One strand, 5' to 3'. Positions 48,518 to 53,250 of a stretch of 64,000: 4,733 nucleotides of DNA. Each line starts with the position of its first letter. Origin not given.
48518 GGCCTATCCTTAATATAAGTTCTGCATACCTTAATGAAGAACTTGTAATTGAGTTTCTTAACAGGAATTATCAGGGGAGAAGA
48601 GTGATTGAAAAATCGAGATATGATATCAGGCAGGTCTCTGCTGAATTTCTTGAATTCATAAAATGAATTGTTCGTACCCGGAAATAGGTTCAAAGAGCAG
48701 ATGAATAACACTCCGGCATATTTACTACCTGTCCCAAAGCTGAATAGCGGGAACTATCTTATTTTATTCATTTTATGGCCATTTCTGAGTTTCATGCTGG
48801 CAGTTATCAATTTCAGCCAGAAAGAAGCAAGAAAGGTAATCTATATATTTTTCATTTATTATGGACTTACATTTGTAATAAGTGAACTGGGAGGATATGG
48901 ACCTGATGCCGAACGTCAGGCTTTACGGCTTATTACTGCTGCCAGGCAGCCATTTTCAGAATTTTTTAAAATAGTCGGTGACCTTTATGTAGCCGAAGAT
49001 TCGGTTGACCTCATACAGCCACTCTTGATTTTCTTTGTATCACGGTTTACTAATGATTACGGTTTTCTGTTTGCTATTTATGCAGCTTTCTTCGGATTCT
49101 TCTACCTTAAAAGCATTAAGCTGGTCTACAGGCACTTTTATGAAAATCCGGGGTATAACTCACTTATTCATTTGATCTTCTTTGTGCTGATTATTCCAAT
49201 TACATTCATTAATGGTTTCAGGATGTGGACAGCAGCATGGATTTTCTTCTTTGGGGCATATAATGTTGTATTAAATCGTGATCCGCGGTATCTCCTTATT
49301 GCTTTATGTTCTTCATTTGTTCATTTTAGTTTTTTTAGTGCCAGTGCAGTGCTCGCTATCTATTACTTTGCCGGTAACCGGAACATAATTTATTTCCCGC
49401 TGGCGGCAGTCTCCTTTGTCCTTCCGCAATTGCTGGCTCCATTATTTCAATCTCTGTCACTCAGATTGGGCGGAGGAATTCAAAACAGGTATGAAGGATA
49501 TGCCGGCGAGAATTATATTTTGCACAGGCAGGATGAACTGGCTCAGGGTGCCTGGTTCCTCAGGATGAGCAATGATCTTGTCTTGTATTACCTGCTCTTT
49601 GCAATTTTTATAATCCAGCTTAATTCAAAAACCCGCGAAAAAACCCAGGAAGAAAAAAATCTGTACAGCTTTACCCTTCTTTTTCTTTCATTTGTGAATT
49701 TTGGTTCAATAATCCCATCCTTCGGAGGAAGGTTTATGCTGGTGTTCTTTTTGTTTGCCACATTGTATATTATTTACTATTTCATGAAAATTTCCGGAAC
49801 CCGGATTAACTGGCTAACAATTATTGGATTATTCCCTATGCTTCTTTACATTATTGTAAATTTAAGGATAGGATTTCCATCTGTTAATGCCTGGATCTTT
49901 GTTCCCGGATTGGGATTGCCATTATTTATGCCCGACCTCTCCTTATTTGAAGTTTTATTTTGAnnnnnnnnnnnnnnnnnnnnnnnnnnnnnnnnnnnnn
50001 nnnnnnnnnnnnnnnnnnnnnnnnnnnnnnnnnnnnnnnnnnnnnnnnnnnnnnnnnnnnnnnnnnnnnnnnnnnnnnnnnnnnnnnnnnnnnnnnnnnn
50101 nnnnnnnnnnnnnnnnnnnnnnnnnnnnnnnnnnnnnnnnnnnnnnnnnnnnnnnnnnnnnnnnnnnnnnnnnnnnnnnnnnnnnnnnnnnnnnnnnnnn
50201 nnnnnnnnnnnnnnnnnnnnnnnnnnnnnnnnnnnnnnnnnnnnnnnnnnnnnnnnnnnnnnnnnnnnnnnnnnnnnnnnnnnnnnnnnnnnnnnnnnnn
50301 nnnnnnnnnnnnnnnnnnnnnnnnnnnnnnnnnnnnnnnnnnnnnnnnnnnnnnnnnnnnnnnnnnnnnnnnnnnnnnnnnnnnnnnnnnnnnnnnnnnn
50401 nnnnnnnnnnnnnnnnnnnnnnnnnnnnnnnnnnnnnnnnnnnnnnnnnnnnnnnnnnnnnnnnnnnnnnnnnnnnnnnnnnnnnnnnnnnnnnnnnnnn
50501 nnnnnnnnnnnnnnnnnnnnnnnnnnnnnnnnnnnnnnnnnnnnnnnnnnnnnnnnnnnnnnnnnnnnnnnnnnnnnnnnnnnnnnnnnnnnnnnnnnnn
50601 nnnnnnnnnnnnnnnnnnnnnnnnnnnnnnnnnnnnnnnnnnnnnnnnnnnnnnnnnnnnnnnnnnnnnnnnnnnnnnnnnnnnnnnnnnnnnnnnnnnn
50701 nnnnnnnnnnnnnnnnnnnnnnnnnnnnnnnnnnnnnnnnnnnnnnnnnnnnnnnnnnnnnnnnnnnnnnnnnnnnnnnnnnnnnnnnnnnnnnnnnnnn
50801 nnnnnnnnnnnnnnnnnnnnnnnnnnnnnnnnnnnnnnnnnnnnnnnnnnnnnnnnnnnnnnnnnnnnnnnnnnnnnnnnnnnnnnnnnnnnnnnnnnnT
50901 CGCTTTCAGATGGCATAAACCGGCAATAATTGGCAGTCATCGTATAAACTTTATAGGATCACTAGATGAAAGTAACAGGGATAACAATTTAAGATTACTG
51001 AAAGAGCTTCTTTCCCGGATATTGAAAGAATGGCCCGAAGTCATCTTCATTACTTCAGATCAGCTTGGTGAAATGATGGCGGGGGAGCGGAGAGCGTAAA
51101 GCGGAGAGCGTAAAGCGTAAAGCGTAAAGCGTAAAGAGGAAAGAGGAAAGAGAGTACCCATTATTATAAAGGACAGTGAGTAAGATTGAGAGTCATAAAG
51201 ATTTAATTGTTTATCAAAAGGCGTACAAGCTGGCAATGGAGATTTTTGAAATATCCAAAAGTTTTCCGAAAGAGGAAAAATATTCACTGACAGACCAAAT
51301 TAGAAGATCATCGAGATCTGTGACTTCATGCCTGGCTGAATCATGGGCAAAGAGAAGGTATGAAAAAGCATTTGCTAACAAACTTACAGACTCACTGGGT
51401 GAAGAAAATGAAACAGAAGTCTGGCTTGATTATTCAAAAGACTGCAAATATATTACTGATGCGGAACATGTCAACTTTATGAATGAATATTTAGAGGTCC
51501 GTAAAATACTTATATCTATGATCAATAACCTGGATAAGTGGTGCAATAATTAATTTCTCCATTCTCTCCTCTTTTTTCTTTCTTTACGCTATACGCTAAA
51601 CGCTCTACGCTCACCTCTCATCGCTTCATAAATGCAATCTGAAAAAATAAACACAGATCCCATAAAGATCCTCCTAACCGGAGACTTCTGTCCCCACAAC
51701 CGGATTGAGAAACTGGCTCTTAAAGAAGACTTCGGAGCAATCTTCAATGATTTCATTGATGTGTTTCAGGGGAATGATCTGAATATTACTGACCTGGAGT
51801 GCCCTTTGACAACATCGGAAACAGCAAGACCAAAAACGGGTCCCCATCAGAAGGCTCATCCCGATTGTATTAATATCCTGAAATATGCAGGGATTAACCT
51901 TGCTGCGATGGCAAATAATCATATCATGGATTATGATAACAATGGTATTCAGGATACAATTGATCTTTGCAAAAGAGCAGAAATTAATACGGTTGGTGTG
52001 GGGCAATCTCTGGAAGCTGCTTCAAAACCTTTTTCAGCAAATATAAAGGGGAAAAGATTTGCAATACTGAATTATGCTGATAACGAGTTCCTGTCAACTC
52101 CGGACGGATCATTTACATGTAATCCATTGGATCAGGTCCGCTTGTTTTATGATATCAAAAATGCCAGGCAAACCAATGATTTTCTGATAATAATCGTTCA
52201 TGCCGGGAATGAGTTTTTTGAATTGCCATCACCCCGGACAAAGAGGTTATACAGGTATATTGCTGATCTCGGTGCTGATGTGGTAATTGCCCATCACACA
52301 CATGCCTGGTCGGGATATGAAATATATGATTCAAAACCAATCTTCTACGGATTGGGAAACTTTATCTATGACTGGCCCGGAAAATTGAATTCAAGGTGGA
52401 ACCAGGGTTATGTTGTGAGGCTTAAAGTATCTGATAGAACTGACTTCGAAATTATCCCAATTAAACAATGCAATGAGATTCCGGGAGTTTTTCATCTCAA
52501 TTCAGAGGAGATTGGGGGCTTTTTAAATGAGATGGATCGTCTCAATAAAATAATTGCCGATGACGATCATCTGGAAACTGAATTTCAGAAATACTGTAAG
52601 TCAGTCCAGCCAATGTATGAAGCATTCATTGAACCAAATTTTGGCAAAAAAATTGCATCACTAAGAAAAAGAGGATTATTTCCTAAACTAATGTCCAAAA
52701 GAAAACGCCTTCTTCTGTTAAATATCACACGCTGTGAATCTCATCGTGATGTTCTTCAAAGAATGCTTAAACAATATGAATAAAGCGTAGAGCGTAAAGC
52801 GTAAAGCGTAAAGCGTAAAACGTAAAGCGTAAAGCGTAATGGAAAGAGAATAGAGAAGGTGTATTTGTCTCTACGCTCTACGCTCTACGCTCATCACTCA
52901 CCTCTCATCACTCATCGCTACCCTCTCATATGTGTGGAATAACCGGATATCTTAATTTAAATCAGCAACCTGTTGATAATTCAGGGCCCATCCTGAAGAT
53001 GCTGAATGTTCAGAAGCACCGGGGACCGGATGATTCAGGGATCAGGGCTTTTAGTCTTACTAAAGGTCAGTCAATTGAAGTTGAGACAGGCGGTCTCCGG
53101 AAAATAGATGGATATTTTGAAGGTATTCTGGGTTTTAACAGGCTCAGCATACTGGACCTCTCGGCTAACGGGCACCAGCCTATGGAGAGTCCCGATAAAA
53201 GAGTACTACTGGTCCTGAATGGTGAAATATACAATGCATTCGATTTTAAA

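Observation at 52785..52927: Cargo-less twin of the four-helix-bundle cassette one gene downstream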

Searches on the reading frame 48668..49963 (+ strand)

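Call 10: search_protein_families(library=pfam, proteins=[window:48668-49963:+])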
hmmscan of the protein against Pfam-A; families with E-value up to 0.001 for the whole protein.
window:48668-49963:+ (431 aa): 1 family
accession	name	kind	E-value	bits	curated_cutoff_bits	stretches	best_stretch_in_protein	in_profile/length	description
PF14897.12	EpsG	-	9.7e-15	54.9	30.1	1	110-398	43-312/326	EpsG family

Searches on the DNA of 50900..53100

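Call 66: search_rna_families(source=window, start=50900, end=53100, threshold=evalue, max_evalue=1)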
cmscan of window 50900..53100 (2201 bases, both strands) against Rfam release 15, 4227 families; matches with E-value up to 1: 4.
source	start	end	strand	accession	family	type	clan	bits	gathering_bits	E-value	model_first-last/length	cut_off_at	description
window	52791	52915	-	RF01911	MIR2118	Gene; miRNA;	-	23.2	85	0.12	1-170/170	no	MIR2118 microRNA precursor family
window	52802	52887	-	RF00073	MIR156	Gene; miRNA;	-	21.3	62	0.36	1-88/88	no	mir-156 microRNA precursor family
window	52545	52599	+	RF00023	tmRNA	Gene;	CL00001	9.8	47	0.31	82-140/374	no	transfer-messenger RNA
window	51976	52063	-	RF01946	KCNQ1OT1_1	Gene; lncRNA;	-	9.8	70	0.85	136-464/464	no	KCNQ1 overlapping transcript 1 conserved region 1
